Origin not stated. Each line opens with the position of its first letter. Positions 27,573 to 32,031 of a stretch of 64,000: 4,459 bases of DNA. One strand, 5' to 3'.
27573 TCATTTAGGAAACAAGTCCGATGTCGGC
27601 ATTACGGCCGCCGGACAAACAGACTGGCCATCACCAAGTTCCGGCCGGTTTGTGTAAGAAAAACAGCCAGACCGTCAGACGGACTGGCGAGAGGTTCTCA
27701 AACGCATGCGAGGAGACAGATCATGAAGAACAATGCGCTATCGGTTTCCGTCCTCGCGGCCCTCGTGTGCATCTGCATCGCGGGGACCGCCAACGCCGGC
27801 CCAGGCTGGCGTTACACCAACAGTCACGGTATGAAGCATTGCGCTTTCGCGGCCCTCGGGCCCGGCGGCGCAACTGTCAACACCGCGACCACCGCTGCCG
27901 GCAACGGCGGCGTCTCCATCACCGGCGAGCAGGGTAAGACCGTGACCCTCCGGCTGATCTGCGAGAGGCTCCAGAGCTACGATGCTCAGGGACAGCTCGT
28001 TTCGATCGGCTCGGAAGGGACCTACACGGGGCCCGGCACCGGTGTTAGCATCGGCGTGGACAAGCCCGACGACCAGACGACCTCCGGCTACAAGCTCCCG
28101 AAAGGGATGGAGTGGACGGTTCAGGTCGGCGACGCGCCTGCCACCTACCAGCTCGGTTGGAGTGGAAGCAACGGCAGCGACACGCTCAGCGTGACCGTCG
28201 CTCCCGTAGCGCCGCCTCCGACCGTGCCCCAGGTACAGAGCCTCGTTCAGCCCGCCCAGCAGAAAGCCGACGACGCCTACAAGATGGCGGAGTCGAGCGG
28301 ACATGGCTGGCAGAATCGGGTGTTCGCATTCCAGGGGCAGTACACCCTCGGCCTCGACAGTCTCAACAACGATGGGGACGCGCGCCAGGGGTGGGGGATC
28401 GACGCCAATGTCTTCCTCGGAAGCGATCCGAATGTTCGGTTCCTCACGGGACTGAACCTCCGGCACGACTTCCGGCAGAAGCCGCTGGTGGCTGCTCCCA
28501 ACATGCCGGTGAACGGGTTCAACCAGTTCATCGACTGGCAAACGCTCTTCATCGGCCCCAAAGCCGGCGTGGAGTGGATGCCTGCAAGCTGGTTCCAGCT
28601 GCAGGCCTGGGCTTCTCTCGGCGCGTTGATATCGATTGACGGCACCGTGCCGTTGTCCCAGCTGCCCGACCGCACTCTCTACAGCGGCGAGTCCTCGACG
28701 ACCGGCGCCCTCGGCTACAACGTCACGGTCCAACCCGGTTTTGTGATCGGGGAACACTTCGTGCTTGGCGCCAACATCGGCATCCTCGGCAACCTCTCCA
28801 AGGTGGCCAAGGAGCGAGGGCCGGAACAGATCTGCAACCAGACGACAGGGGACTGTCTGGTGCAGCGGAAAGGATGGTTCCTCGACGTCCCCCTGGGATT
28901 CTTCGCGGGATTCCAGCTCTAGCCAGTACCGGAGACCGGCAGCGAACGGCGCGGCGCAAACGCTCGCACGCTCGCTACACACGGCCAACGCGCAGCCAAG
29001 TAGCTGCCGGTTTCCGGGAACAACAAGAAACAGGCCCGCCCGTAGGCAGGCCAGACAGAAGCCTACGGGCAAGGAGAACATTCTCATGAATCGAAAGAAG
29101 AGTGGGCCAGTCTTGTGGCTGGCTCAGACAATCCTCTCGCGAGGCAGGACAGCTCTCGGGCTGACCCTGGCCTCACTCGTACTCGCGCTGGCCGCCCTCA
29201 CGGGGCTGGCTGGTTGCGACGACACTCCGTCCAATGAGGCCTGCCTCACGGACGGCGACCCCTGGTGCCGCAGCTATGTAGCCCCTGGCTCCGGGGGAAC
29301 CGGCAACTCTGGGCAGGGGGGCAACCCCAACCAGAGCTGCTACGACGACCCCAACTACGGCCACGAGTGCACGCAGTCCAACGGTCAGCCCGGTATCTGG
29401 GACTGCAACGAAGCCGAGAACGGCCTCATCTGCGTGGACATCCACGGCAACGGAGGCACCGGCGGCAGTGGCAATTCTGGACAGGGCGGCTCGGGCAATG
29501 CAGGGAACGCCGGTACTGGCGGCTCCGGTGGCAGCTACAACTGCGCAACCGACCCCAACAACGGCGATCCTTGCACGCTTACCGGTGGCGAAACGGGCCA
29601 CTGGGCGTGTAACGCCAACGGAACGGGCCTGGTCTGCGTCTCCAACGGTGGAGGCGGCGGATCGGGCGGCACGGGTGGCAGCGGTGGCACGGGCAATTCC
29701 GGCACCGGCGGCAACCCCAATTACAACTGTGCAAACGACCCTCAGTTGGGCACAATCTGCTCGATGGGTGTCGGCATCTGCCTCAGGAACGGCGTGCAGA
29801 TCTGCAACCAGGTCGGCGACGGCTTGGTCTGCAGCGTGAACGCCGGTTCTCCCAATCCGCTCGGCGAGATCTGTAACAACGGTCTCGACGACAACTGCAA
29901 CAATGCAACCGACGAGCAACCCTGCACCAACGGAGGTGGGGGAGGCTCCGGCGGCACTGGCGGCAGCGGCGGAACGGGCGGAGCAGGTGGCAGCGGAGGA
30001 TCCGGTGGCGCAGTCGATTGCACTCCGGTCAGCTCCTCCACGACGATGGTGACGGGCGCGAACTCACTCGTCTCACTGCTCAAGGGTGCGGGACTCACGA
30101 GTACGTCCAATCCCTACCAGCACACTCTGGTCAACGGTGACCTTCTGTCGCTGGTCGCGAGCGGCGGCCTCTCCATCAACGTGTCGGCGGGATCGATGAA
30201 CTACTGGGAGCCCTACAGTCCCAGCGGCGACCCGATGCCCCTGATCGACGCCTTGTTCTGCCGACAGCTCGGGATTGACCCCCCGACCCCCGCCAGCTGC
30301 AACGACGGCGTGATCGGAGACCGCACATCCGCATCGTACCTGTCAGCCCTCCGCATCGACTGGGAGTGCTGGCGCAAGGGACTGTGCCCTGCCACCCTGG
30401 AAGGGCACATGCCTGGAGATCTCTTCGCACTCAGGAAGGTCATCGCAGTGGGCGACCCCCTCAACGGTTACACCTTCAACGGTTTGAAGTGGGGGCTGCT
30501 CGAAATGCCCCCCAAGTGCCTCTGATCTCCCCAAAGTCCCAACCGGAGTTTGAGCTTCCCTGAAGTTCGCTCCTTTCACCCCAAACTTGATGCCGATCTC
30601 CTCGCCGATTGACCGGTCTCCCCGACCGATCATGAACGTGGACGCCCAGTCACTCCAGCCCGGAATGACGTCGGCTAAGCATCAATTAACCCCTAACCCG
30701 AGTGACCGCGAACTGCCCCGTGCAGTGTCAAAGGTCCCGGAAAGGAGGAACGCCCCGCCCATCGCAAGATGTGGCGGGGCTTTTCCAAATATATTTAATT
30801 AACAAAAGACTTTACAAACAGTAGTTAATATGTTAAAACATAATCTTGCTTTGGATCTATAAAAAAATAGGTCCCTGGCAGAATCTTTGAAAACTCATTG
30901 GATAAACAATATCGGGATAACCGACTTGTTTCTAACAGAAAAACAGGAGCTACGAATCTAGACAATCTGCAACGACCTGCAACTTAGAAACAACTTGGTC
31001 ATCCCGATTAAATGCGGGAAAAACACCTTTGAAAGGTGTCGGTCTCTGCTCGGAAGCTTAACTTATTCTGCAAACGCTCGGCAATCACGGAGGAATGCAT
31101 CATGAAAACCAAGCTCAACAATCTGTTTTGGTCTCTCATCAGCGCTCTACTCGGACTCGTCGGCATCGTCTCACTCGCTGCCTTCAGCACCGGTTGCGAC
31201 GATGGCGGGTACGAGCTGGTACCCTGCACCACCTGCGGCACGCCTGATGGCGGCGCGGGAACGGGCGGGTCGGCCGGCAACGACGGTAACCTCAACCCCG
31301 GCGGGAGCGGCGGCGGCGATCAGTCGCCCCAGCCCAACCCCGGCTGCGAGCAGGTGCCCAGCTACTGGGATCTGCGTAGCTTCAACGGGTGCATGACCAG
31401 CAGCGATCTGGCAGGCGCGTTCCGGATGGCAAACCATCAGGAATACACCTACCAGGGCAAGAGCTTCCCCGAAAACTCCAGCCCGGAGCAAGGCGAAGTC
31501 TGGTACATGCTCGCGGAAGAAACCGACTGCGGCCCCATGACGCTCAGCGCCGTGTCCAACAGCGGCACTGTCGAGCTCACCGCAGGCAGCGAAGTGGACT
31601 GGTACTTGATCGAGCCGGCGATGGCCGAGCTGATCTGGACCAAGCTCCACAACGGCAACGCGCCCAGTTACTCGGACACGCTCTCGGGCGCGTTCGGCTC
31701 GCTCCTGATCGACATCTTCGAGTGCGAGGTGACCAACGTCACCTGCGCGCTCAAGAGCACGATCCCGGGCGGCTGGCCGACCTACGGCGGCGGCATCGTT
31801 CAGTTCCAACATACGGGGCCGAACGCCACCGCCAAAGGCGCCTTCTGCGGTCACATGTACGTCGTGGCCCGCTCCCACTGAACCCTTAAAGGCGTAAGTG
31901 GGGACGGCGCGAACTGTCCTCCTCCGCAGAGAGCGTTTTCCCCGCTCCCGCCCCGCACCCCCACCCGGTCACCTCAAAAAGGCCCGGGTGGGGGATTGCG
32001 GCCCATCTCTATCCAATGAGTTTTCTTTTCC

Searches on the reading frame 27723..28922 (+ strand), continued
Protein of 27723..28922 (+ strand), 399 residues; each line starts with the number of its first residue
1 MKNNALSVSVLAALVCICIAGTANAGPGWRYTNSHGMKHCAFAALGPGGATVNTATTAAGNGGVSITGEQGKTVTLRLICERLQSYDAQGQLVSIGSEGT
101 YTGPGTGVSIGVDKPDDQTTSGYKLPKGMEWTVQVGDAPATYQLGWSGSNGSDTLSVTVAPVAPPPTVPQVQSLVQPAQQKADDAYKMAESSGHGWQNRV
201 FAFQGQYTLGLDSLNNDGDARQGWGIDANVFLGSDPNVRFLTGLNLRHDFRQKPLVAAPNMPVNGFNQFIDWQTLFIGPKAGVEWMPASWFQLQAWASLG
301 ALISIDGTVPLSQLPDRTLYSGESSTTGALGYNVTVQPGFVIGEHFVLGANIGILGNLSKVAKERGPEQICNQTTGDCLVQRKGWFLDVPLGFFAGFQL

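Call 54: fold_search(model_id=the predicted structure, library=pdb)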
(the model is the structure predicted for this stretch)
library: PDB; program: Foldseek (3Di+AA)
matches with E <= 10: 1115; with E <= 0.001: 8
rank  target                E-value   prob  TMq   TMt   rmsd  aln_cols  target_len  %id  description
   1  1bxw                  1.2e-04  1.00  0.29  0.59   6.2       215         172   10  OUTER MEMBRANE PROTEIN A (OMPA) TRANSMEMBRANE DOMAIN (released 1998-10-14)
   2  3qrc_B                2.1e-04  1.00  0.25  0.54   6.9       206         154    9  The crystal structure of Ail, the attachment invasion locus protein of Yersinia pestis, in complex with the heparin an (released 2011-11-23)
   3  1qj9                  2.2e-04  1.00  0.27  0.62   7.6       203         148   11  CRYSTAL STRUCTURE OF THE OUTER MEMBRANE PROTEIN OMPX FROM ESCHERICHIA COLI (released 1999-10-06)
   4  3qrc_A                3.2e-04  1.00  0.27  0.59   6.5       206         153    9  The crystal structure of Ail, the attachment invasion locus protein of Yersinia pestis, in complex with the heparin an (released 2011-11-23)
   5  9a2m_MODEL_1_A        4.0e-04  1.00  0.31  0.35   5.6       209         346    8  Model of E. coli OmpA by in-cell photo-crosslinking MS and deep learning (released 2023-02-24)
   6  2k0l_MODEL_1_A        5.4e-04  1.00  0.23  0.38  12.8       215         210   11  NMR structure of the transmembrane domain of the Outer Membrane Protein A from Klebsiella pneumoniae in DHPC m (released 2008-12-23)
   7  3qra                  8.3e-04  1.00  0.26  0.56   6.9       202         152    9  The crystal structure of Ail, the attachment invasion locus protein of Yersinia pestis (released 2011-11-23)
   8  9nh1_B                9.6e-04  1.00  0.27  0.38   7.1       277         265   10  In situ cryo-EM structure of porin I of the Legionella Dot/Icm T4SS machine (released 2025-09-17)
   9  9a34_MODEL_1_A        1.3e-03  1.00  0.26  0.32  11.2       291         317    8  Model of E. coli OmpT by in-cell photo-crosslinking MS and deep learning (released 2023-02-24)
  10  2n2l_MODEL_1_A        1.5e-03  1.00  0.24  0.52   8.3       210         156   10  NMR structure of yersinia pestis ail (attachment invasion locus) in decylphosphocholine micelles calculated wi (released 2015-07-22)
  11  9fzc_A                1.5e-03  1.00  0.30  0.62   7.0       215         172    7  Structure of OmpA-short in complex with nanobody Nb01 (released 2024-07-17)
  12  9fzd_A                1.7e-03  1.00  0.27  0.53   7.2       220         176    9  Structure of OmpA-long in complex with nanobody Nb39 (released 2024-07-17)
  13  1p4t                  1.9e-03  1.00  0.27  0.60   6.9       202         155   12  Crystal structure of Neisserial surface protein A (NspA) (released 2003-07-22)
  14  2f1v_A                2.2e-03  1.00  0.29  0.54   6.1       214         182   10  Outer membrane protein OmpW (released 2006-01-24)
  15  2x55                  2.9e-03  1.00  0.25  0.34  22.9       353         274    8  Yersinia Pestis Plasminogen Activator Pla (Native) (released 2010-07-28)
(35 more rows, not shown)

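Call 80: find_related_loci(query=A1, collection=viral_contigs, flank=5000)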
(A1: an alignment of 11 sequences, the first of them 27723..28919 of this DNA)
Query A1 (399 aa) in viral_contigs; peptide patterns used: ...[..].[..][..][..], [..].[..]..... (x = any residue, [..] = any of these).
200 stretches matched a pattern, but none encodes a relative of the query by tblastn (E <= 1e-3).

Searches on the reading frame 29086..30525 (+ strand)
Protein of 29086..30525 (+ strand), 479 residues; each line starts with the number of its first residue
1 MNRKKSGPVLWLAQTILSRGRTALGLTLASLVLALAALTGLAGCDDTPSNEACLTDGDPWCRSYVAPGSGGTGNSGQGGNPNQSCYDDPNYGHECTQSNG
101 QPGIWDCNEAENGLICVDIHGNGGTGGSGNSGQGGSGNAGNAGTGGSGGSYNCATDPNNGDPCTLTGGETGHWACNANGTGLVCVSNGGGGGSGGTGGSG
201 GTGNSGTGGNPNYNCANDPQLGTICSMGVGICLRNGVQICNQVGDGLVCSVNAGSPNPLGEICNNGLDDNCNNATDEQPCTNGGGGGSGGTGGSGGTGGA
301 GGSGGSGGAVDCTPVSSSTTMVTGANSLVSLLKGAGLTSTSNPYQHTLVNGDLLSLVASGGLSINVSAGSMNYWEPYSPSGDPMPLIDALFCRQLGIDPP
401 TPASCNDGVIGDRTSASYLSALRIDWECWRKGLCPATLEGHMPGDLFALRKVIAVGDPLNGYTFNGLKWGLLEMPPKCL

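Call 8: search_protein_families(library=pfam, proteins=[window:29086-30525:+], max_evalue=0.1)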
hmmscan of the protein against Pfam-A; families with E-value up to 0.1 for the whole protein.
window:29086-30525:+ (479 aa): 1 family
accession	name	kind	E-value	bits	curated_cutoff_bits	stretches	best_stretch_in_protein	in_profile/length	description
PF11617.13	Cu-binding_MopE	-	0.0055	17.3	27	1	261-277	15-30/30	Putative metal-binding motif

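Call 9: search_protein_families(library=ncbifam, proteins=[window:29086-30525:+], max_evalue=1)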
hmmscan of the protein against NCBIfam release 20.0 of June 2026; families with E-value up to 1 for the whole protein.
window:29086-30525:+ (479 aa): 0 families

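Call 59: search_solved_structures(query=window:29086-30522:+, max_evalue=1)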
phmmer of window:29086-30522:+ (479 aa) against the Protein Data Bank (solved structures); distinct sequences matched with E-value up to 1: 45.
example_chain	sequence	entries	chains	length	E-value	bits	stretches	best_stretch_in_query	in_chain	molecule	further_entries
5wbs_A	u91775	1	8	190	1e-05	27.7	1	283-312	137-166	Frizzled-7,inhibitor peptide Fz7-21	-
7lyb_M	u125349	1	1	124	0.00035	22.7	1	286-315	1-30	Isoform 7 of Breast cancer type 1 susceptibility protein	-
7usc_C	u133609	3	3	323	0.00035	22.6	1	284-317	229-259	Wiskott-Aldrich syndrome protein family member 1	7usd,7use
2l6h_A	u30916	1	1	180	0.00037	22.6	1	276-310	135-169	Focal adhesion kinase 1, linker, Paxillin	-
3p8c_D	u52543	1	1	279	0.00065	21.8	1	289-318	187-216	Wiskott-Aldrich syndrome protein family member 1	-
2l6f_A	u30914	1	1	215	0.0021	20.1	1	273-311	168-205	Focal adhesion kinase 1, linker1, Paxillin, linker2, Paxillin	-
8uqe_B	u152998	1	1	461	0.0022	20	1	278-308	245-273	E3 ubiquitin-protein ligase RNF168,Ubiquitin-conjugating enzyme E2 D3,Histone H2B type 2-E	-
8e9y_A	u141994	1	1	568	0.0042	19.1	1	276-340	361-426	Muscarinic acetylcholine receptor M3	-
8e9z_A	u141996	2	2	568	0.0042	19.1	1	276-340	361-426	Muscarinic acetylcholine receptor M3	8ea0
7xez_A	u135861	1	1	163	0.0085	18.1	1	284-307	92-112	Histone acetyltransferase p300,NUT family member 1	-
7zq8_A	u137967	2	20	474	0.011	17.7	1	279-311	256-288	VelcroVax tandem HBcAg with SUMO-Affimer inserted at MIR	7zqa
8upf_L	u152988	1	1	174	0.011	17.7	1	278-308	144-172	Ubiquitin-conjugating enzyme E2 D3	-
6wx6_A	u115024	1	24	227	0.013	17.4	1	290-339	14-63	Ferritin light chain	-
8uqb_A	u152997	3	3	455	0.021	16.8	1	282-299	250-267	E3 ubiquitin-protein ligase RNF168,Ubiquitin-conjugating enzyme E2 D3,Histone H2B type 2-E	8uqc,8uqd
8vy9_R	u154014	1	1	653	0.022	16.7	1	282-339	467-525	Taste receptor type 2 member 14,GPCR,Taste receptor type 2 member 14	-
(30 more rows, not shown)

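Call 79: find_homologous_proteins(query=window:29086-30522:+, max_evalue=0.001)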
Query window:29086-30522:+ (479 aa): 10 proteins with E <= 0.001 among 8000 candidates.
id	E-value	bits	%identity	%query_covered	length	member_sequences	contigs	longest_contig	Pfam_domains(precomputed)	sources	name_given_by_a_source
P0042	6.3e-145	502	47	98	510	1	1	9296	-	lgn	-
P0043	1.1e-138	481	47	100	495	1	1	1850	-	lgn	-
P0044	9.0e-136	472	47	94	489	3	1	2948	-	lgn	-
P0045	4.4e-122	427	52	82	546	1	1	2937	-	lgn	-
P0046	1.7e-113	398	46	93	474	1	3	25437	PF11617.14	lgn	-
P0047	9.3e-107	376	43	96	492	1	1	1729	-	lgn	-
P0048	5.8e-81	291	38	96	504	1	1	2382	-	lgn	-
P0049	6.0e-81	291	45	68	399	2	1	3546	-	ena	-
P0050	2.3e-69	253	43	56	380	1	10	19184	-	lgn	-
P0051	1.9e-29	121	60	18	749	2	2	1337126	-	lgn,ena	-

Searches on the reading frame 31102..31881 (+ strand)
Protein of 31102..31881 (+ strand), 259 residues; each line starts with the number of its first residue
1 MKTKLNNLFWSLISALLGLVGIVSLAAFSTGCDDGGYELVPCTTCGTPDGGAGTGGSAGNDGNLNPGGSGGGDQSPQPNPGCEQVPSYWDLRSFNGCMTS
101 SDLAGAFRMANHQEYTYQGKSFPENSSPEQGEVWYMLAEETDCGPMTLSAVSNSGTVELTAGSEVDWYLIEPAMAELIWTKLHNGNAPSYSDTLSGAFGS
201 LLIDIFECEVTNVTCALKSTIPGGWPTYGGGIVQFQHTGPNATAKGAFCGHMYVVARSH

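Call 8: search_protein_families(library=pfam, proteins=[window:31102-31881:+], max_evalue=0.1)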
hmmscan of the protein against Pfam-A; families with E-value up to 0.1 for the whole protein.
window:31102-31881:+ (259 aa): 0 families

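Call 9: search_protein_families(library=ncbifam, proteins=[window:31102-31881:+], max_evalue=1)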
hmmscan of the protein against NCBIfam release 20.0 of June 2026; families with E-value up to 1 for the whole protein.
window:31102-31881:+ (259 aa): 1 family
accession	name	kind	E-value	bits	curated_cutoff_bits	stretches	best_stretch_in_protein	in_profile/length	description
NF041729.1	PA1414_fam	equivalog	0.3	10.7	28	1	1-19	1-18/43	PA1414 family protein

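Call 60: search_solved_structures(query=window:31102-31878:+, max_evalue=1)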
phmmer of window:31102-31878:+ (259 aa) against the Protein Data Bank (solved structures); distinct sequences matched with E-value up to 1: 7.
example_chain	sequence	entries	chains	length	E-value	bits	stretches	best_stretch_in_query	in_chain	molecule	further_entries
6wxl_L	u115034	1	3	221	0.2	14.3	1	143-232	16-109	1D12 Light chain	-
8zre_L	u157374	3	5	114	0.31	13.7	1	145-211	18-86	Light chains of D4 Fab | Light chain of D4 Fab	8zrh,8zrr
9wiz_A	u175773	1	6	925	0.32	13.6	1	128-225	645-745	Non-lysosomal glucosylceramidase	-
4lkx_B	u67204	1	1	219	0.35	13.5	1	143-232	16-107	Fab fragment light chain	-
9o4n_L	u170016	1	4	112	0.46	13.1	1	143-199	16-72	CR12042 light chain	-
1axi_B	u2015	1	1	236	0.48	13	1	75-183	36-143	GROWTH HORMONE RECEPTOR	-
7kra_J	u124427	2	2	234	0.74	12.4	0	144-231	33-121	Fab DH4 light chain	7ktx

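Call 62: find_homologous_proteins(query=window:31102-31878:+, max_evalue=0.001)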
Query window:31102-31878:+ (259 aa): 15 proteins with E <= 0.001 among 1011 candidates.
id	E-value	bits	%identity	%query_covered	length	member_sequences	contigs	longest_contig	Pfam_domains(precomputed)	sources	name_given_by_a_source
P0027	5.0e-176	602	100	100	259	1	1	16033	-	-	-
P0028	8.1e-116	404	68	98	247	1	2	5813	-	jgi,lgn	jgi:hypothetical protein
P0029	6.7e-113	395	67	100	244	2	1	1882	-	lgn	-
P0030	6.8e-105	368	63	89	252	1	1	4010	-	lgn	-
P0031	2.3e-104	367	62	94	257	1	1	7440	-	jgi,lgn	jgi:hypothetical protein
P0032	6.3e-104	365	58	94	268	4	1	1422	-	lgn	-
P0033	6.1e-100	352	58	96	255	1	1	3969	-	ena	-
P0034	6.3e-98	346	60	89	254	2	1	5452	-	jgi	jgi:hypothetical protein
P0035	2.9e-97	343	60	97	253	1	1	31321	-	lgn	-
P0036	2.0e-92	328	61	89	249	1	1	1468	-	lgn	-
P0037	5.4e-80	287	52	96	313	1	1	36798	-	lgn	-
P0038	4.7e-71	258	51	88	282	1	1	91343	-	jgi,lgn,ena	-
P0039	6.9e-69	250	46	98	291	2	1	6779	-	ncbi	-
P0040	5.0e-31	126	33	99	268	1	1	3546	-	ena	-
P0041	3.1e-30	124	32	93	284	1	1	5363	-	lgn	-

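Call 73: predict_structure(alignment_id=A4)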
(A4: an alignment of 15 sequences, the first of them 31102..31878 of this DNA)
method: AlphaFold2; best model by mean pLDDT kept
length: 259 residues; sequences in the alignment: 15
mean_pLDDT: 78.8   pTM: 0.72
mean pLDDT of the five models: 78.8, 77.7, 76.1, 75.3, 71.9
residues with pLDDT >= 90: 132; 70-90: 54; 50-70: 34; < 50: 39
segments of 3 or more residues with pLDDT < 50: 25-34, 48-74
pLDDT, mean of each block of 10 residues (from residue 1): 60 68 49 64 63 30 34 48 86 85 94 94 71 92 92 90 95 96 96 97 96 91 88 95 80 94
secondary structure, 60 per line:
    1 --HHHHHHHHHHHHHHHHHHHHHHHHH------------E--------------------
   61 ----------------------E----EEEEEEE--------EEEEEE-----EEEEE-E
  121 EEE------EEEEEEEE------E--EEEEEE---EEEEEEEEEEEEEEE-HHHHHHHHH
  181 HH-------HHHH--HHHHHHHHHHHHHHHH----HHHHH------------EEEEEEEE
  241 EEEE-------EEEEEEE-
elements in order: H3-27 E88-94 E103-108 E114-118 E120-123 E130-137 E147-152 E156-170 H172-182 H190-193 H196-211 H216-220 E233-244 E252-258

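Call 77: fold_search(model_id=the predicted structure, library=pdb)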
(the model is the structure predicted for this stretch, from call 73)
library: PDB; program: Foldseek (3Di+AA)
matches with E <= 10: 624; with E <= 0.001: 0
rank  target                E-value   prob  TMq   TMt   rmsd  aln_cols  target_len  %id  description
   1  1qm6_A                2.9e-02  0.90  0.21  0.15   6.1        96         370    7  Closed form of Clostridium perfringens alpha-toxin strain NCTC8237 (released 1999-09-27)
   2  2wxt                  6.4e-02  0.47  0.18  0.14   6.8        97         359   10  Clostridium perfringens alpha-toxin strain NCTC8237 (released 2009-11-17)
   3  1ca1                  9.5e-02  0.75  0.21  0.15   5.6        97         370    3  ALPHA-TOXIN FROM CLOSTRIDIUM PERFRINGENS (released 1999-05-04)
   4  2oxe_A                1.1e-01  0.21  0.16  0.11   6.9        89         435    9  Structure of the Human Pancreatic Lipase-related Protein 2 (released 2007-03-27)
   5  1olp_A                1.5e-01  0.54  0.19  0.14   6.5        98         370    6  Alpha Toxin from Clostridium Absonum (released 2003-10-23)
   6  2oxe_B                1.5e-01  0.25  0.17  0.11   7.2        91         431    8  Structure of the Human Pancreatic Lipase-related Protein 2 (released 2007-03-27)
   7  2ppl                  1.5e-01  0.23  0.16  0.10   7.0        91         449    6  Human Pancreatic lipase-related protein 1 (released 2007-06-05)
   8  9nmt_A                1.8e-01  0.12  0.13  0.12   8.5        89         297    8  ML418 bound inwardly rectifying potassium channel Kir7.1 R162Q mutant (released 2026-01-28)
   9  2wy6_C                2.1e-01  0.57  0.21  0.16   5.5        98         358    6  Clostridium perfringens alpha-toxin strain NCTC8237 mutant T74I (released 2009-11-24)
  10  8j67_A                2.1e-01  0.03  0.12  0.15  16.7       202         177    8  Crystal structure of Toxoplasma gondii M2AP (released 2023-08-30)
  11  1olp_D                2.3e-01  0.47  0.21  0.16   7.2       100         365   10  Alpha Toxin from Clostridium Absonum (released 2003-10-23)
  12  1bu8                  2.3e-01  0.25  0.18  0.12   6.4        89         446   11  RAT PANCREATIC LIPASE RELATED PROTEIN 2 (released 1998-12-23)
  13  6e7k_A                2.3e-01  0.10  0.14  0.10   7.2        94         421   12  Structure of the lipoprotein lipase GPIHBP1 complex that mediates plasma triglyceride hydrolysis (released 2018-12-19)
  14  1gpl                  2.5e-01  0.13  0.15  0.11   7.4        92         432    6  RP2 LIPASE (released 1997-02-12)
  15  9pr6_A                2.5e-01  0.08  0.10  0.10  10.2        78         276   15  Cryo-EM structure of the human inward-rectifier potassium 7.1 channel (Kir7.1) docked state (released 2026-02-25)
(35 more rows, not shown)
